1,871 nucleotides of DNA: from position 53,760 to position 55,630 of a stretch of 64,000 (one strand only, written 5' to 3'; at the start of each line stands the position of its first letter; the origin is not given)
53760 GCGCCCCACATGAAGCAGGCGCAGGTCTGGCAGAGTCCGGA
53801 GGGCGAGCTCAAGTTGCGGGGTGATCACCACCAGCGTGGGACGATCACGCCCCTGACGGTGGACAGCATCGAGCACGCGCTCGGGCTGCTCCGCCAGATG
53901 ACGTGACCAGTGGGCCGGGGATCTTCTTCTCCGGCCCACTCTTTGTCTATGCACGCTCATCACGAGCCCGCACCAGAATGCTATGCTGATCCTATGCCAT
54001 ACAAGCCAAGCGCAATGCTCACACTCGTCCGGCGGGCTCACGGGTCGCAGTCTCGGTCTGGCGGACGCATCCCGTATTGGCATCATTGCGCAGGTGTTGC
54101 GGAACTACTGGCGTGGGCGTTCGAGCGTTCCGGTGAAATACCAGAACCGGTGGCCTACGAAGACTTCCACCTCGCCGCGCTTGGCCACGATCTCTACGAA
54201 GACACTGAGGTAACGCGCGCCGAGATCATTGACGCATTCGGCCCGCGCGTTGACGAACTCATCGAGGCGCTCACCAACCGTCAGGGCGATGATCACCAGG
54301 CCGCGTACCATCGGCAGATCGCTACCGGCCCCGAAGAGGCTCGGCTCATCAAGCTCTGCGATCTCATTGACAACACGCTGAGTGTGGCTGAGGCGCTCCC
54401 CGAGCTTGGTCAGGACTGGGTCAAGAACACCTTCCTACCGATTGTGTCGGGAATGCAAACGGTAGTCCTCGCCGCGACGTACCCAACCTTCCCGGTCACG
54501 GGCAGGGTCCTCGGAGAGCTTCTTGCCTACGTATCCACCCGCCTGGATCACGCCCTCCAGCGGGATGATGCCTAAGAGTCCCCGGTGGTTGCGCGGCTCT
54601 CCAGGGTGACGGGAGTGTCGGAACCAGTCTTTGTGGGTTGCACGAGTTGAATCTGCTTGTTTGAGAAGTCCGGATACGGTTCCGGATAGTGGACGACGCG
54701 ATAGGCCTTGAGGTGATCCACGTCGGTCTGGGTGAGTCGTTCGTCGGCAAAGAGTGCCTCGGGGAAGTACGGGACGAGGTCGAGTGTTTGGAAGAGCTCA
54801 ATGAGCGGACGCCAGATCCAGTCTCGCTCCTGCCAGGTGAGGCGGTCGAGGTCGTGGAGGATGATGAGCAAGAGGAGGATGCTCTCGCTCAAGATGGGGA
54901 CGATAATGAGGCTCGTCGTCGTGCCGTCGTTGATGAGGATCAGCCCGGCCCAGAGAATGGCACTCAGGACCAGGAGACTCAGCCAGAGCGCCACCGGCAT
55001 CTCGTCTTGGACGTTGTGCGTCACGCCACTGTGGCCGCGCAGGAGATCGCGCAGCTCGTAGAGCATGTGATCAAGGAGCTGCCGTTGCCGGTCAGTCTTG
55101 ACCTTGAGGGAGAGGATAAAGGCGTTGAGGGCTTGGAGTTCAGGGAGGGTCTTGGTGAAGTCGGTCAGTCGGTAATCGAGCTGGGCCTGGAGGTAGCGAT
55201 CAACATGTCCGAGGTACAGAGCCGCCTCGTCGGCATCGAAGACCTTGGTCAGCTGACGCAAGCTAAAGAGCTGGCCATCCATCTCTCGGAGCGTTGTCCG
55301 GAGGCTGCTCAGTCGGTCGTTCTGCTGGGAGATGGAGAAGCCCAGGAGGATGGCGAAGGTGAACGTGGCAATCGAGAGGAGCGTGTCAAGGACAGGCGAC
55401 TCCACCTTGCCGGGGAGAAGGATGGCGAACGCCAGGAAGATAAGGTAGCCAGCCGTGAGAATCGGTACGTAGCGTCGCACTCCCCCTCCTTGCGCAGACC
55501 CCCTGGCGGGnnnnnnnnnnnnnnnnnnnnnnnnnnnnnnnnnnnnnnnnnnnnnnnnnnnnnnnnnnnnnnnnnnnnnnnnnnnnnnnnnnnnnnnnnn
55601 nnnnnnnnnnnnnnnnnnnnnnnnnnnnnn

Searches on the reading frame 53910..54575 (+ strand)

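Call 13: search_protein_families(library=pfam, proteins=[window:53910-54575:+], max_evalue=0.01)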
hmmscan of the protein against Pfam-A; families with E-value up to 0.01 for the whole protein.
window:53910-54575:+ (221 aa): 2 families
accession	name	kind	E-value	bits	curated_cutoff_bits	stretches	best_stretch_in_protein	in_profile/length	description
PF13328.12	HD_4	-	1.1e-07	32.2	27.2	1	38-130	3-83/156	HD domain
PF01966.28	HD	-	0.00043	21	22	1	56-155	1-115/116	HD domain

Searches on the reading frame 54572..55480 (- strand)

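Call 13: search_protein_families(library=pfam, proteins=[window:54572-55480:-], max_evalue=0.01)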
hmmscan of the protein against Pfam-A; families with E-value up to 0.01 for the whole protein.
window:54572-55480:- (302 aa): 2 families
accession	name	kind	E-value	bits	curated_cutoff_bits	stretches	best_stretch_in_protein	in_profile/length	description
PF14023.12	Bestrophin-like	-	2.4e-12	47.3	32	1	30-213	29-219/232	Bestrophin-like domain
PF03124.20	EXS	-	0.0031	17.3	25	0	163-252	52-136/330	EXS family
